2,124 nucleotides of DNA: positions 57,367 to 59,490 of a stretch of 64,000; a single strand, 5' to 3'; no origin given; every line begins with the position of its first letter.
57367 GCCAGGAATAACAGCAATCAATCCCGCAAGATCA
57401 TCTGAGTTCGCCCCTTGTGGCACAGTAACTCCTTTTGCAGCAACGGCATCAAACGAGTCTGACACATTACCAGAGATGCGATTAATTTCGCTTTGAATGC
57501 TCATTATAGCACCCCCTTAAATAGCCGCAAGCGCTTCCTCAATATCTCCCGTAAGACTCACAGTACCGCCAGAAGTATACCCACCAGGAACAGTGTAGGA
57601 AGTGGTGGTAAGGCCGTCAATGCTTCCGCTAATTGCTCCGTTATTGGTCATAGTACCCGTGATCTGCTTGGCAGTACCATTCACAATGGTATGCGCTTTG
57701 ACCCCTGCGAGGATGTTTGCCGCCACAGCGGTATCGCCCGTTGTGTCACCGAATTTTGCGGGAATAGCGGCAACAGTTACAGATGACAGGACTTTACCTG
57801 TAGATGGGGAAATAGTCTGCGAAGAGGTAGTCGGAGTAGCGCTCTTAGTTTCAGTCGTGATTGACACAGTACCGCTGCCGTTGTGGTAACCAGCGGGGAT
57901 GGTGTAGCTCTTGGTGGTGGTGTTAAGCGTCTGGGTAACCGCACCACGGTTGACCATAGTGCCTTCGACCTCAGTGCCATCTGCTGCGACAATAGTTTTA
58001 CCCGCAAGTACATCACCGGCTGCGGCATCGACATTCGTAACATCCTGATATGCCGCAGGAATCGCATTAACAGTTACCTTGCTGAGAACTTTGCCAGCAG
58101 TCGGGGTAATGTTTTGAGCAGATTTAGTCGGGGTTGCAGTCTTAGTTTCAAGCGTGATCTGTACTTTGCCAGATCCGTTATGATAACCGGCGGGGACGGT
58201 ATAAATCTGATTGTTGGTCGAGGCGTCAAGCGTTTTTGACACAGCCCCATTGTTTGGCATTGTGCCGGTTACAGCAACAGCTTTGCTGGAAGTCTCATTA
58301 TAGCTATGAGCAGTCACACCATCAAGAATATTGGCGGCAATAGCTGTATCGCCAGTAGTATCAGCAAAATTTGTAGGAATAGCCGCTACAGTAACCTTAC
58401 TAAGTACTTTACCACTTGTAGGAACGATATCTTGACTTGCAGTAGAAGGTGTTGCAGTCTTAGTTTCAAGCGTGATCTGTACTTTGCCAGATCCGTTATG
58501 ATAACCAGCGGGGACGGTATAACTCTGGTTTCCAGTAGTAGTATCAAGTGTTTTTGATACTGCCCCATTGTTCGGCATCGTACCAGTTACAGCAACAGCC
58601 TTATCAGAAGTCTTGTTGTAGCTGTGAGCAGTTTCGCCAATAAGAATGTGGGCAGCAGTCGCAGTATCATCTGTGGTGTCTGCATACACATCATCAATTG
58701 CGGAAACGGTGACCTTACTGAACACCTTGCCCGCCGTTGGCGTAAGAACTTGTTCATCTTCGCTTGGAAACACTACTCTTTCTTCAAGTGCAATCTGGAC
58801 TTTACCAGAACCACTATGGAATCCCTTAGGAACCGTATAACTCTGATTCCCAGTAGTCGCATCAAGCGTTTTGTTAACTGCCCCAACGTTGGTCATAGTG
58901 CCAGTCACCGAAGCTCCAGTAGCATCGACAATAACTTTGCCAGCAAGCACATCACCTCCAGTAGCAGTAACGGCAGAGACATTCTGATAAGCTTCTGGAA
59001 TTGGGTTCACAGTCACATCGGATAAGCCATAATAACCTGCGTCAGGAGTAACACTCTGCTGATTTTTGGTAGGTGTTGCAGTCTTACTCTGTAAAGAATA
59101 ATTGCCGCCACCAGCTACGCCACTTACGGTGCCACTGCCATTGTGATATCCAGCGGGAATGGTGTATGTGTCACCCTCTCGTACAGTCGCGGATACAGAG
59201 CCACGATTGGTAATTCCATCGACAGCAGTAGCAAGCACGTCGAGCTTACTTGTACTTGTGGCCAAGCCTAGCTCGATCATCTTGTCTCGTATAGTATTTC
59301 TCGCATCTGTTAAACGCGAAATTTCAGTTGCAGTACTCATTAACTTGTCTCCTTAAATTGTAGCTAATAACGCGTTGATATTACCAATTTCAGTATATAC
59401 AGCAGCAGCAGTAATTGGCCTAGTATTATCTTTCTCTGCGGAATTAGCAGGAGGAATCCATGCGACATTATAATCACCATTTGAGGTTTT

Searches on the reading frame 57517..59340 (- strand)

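Call 68: search_protein_families(library=phrogs, proteins=[window:57517-59340:-], max_evalue=0.00001)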
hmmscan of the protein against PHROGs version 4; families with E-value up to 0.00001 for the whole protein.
window:57517-59340:- (607 aa): 1 family
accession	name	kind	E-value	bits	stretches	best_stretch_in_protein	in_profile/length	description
phrog_13589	-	unknown function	3.2e-59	201.8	4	219-319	782-874/1042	-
